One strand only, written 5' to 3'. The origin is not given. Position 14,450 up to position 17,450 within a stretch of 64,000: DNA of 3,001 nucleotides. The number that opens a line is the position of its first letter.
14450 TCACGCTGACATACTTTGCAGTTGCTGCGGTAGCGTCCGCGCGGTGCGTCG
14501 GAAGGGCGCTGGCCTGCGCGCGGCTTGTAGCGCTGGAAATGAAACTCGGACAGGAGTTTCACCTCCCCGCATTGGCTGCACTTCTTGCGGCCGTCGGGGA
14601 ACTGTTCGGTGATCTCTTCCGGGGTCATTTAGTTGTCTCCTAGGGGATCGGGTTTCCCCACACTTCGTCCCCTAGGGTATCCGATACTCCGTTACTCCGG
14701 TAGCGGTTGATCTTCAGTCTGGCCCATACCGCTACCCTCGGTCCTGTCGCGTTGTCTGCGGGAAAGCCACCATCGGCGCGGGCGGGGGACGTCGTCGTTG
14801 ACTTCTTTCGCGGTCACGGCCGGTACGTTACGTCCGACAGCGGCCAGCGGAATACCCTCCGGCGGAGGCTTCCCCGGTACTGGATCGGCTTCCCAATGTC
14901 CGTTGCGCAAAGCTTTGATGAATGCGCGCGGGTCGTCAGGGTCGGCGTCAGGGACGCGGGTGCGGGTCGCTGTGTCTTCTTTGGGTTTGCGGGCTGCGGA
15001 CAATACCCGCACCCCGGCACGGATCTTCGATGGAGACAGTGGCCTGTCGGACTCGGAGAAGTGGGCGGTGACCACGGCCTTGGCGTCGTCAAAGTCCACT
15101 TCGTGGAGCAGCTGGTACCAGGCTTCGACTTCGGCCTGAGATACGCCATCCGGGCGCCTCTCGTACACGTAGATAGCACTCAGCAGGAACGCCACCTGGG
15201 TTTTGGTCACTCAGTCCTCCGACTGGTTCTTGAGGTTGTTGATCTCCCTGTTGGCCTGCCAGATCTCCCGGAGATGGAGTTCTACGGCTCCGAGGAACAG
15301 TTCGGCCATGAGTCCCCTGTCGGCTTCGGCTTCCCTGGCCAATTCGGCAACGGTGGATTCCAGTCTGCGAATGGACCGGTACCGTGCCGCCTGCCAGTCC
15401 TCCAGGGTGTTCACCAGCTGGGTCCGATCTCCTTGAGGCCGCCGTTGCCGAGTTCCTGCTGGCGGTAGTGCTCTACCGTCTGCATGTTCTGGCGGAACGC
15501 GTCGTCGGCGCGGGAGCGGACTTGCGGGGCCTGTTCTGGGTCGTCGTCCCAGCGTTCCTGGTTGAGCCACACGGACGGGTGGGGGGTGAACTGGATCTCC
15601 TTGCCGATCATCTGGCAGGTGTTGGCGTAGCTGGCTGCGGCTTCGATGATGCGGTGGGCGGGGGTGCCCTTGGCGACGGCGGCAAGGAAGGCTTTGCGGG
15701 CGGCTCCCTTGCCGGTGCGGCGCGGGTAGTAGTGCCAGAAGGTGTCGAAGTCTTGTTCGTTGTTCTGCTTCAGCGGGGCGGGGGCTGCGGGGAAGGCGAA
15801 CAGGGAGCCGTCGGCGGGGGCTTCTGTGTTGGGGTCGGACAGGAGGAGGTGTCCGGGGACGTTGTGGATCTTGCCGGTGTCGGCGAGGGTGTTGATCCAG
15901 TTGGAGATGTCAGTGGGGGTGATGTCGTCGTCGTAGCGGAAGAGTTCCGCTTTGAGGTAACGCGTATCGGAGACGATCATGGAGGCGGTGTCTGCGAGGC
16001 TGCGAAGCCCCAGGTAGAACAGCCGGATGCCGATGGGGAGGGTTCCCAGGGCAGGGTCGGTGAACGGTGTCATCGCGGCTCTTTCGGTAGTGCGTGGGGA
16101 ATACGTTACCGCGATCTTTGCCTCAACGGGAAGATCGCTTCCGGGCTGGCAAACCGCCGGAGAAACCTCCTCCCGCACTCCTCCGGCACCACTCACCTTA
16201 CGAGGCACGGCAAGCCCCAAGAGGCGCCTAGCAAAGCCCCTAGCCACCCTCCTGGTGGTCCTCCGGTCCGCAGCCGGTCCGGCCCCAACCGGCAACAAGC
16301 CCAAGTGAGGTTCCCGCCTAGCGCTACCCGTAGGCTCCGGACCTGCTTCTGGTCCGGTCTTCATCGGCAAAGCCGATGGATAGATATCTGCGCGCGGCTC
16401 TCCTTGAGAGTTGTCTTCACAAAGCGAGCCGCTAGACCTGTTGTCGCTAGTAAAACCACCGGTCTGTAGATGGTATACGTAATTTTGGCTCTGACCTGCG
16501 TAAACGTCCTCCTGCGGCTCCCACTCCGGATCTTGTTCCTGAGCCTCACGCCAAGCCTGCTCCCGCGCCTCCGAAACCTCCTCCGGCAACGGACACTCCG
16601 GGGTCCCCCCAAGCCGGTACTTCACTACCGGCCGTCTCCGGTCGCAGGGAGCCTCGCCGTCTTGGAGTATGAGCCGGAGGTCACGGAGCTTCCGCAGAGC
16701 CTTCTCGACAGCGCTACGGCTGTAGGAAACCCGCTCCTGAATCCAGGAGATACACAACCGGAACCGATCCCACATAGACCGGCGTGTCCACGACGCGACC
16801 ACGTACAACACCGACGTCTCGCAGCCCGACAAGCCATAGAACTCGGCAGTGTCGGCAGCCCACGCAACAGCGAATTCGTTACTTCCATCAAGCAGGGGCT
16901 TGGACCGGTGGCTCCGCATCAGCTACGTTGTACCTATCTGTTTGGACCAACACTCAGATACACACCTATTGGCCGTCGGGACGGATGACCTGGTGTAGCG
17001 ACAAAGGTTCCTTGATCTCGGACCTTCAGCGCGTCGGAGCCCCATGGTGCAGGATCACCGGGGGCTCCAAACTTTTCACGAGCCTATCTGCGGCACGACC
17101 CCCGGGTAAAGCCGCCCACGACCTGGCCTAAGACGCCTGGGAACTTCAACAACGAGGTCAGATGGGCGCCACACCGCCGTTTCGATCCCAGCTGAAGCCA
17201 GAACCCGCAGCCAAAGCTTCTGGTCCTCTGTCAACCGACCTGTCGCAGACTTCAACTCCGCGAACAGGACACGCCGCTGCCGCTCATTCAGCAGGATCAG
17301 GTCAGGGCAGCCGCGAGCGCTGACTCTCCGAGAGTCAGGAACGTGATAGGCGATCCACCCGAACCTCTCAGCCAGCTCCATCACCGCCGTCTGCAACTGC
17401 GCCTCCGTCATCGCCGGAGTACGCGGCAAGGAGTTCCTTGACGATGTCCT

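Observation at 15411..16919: Lambda-O-like initiator candidate with an origin-like segment embedded in its own coding sequence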

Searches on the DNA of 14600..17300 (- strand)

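Call 5: search_dna_similar(query=window:14600-17300:-, collection=phages, mode=near, max_rows=30)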
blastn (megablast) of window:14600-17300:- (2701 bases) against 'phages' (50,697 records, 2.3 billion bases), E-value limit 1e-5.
No match.
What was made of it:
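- Tried and rejected: Near-identity DNA search in 50,697 phage records: no match (call 5).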

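Call 16: search_rna_families(source=window, start=15900, end=17150, threshold=evalue, max_evalue=5)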
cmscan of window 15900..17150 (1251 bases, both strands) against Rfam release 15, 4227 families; matches with E-value up to 5: 1.
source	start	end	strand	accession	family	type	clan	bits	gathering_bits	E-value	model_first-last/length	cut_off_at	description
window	16279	16343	-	RF03824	MIR5285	Gene; miRNA;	-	17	88.5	2.4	1-63/63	no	MIR5285 microRNA precursor family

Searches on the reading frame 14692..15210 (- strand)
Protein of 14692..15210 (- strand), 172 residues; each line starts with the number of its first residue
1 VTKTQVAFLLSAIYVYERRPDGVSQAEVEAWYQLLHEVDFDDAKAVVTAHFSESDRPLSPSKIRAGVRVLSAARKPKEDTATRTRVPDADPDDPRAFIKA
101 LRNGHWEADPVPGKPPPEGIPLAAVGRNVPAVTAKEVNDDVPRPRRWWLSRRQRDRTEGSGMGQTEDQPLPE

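Call 6: search_protein_families(library=pfam, proteins=[window:14692-15210:-], max_evalue=0.1)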
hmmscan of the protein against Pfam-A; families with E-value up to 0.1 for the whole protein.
window:14692-15210:- (172 aa): 0 families

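Call 7: search_protein_families(library=phrogs, proteins=[window:14692-15210:-], max_evalue=0.01)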
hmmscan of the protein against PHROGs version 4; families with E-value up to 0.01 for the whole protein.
window:14692-15210:- (172 aa): 5 families
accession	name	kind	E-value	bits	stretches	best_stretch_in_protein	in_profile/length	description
phrog_8924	-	unknown function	5.4e-12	47.3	1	1-104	1-105/223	-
phrog_6055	-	unknown function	2.4e-08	35.4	1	1-103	6-110/180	-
phrog_2289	-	DNA, RNA and nucleotide metabolism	2.5e-05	25.6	1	1-95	1-95/116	helicase loader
phrog_22143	-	unknown function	0.0021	19.2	1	28-117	27-114/156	-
phrog_37378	-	unknown function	0.0022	19.2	1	1-80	1-80/114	-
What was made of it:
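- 14692..15210 (-): 172-aa gene, conserved partner, possible helicase loader. phrog_8924 at E 5e-12 (unknown function) and phrog_2289 'helicase loader' at E 2.5e-5 (call 7).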

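Call 78: search_protein_families(library=ncbifam, proteins=[window:14692-15210:-], max_evalue=0.1)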
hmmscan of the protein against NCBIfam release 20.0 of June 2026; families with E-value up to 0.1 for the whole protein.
window:14692-15210:- (172 aa): 0 families

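Call 84: search_solved_structures(query=window:14692-15210:-, max_evalue=10)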
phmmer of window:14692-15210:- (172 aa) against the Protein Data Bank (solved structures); distinct sequences matched with E-value up to 10: 0.
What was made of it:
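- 14692..15210 (-): No PDB or Pfam hit (calls 6, 84).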

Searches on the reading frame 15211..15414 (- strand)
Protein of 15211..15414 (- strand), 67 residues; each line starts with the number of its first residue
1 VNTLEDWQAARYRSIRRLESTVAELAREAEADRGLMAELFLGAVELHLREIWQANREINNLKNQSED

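Call 6: search_protein_families(library=pfam, proteins=[window:15211-15414:-], max_evalue=0.1)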
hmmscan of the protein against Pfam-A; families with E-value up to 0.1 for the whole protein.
window:15211-15414:- (67 aa): 1 family
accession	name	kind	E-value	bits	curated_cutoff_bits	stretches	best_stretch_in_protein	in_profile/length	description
PF09537.16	DUF2383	-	0.088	13.4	30.8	1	2-39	34-71/111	Domain of unknown function (DUF2383)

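Call 7: search_protein_families(library=phrogs, proteins=[window:15211-15414:-], max_evalue=0.01)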
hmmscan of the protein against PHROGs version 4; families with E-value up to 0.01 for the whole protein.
window:15211-15414:- (67 aa): 0 families
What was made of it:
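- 15211..15414 (-): Coupled 67-aa gene (its GTG overlaps the TGA of the long ORF), function unknown. No family hit (calls 6, 7).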

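Call 78: search_protein_families(library=ncbifam, proteins=[window:15211-15414:-], max_evalue=0.1)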
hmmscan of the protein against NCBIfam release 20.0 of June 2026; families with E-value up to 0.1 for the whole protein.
window:15211-15414:- (67 aa): 0 families

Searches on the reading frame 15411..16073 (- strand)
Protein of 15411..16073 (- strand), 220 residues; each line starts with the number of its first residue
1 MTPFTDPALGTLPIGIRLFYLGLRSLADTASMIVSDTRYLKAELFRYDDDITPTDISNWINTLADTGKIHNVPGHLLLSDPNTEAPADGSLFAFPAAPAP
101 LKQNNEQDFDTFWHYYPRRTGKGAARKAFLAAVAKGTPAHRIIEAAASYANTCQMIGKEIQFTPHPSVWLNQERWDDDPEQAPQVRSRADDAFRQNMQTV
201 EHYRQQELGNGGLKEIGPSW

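Call 7: search_protein_families(library=phrogs, proteins=[window:15411-16073:-], max_evalue=0.01)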
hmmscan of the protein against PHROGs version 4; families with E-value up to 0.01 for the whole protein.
window:15411-16073:- (220 aa): 10 families
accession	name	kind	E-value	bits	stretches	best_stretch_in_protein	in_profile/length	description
phrog_270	-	DNA, RNA and nucleotide metabolism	4.3e-25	89.9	1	102-192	172-263/383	replication initiation protein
phrog_9474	-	DNA, RNA and nucleotide metabolism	8e-18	66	1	102-200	172-272/288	replication initiation protein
phrog_9327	-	DNA, RNA and nucleotide metabolism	1.9e-17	64.8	1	90-188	158-251/276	primosomal protein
phrog_16304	-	unknown function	1.2e-13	52.6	1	101-184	139-230/244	-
phrog_10293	-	unknown function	2.4e-13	51.2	1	98-178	6-84/185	-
phrog_2149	-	DNA, RNA and nucleotide metabolism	2.1e-08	35.3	1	11-69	18-80/289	replication initiation protein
phrog_16167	-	DNA, RNA and nucleotide metabolism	3.8e-08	34.4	1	9-69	17-73/315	replication initiation protein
phrog_26426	-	DNA, RNA and nucleotide metabolism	2.6e-06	28.1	1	102-200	139-245/272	replication protein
phrog_5718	-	DNA, RNA and nucleotide metabolism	0.00015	21.9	1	6-69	14-77/394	HNH endonuclease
phrog_1408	-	DNA, RNA and nucleotide metabolism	0.00037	21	1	7-70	15-79/302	replication initiation protein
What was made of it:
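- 15411..16073 (-): Nested short form, 220 aa (24.6 kDa), from internal ATG 16073: the Rep core. PHROG 2149/16167 profile positions 17-80 match aa 9-69 of the short form, and PHROG 270 matches at E 4e-25 (call 7).
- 15834..16064 (-): Winged helix of the Rep core (aa 286-362). It matches the N-termini of PHROG 2149/16167/1408 'replication initiation protein' (call 7).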
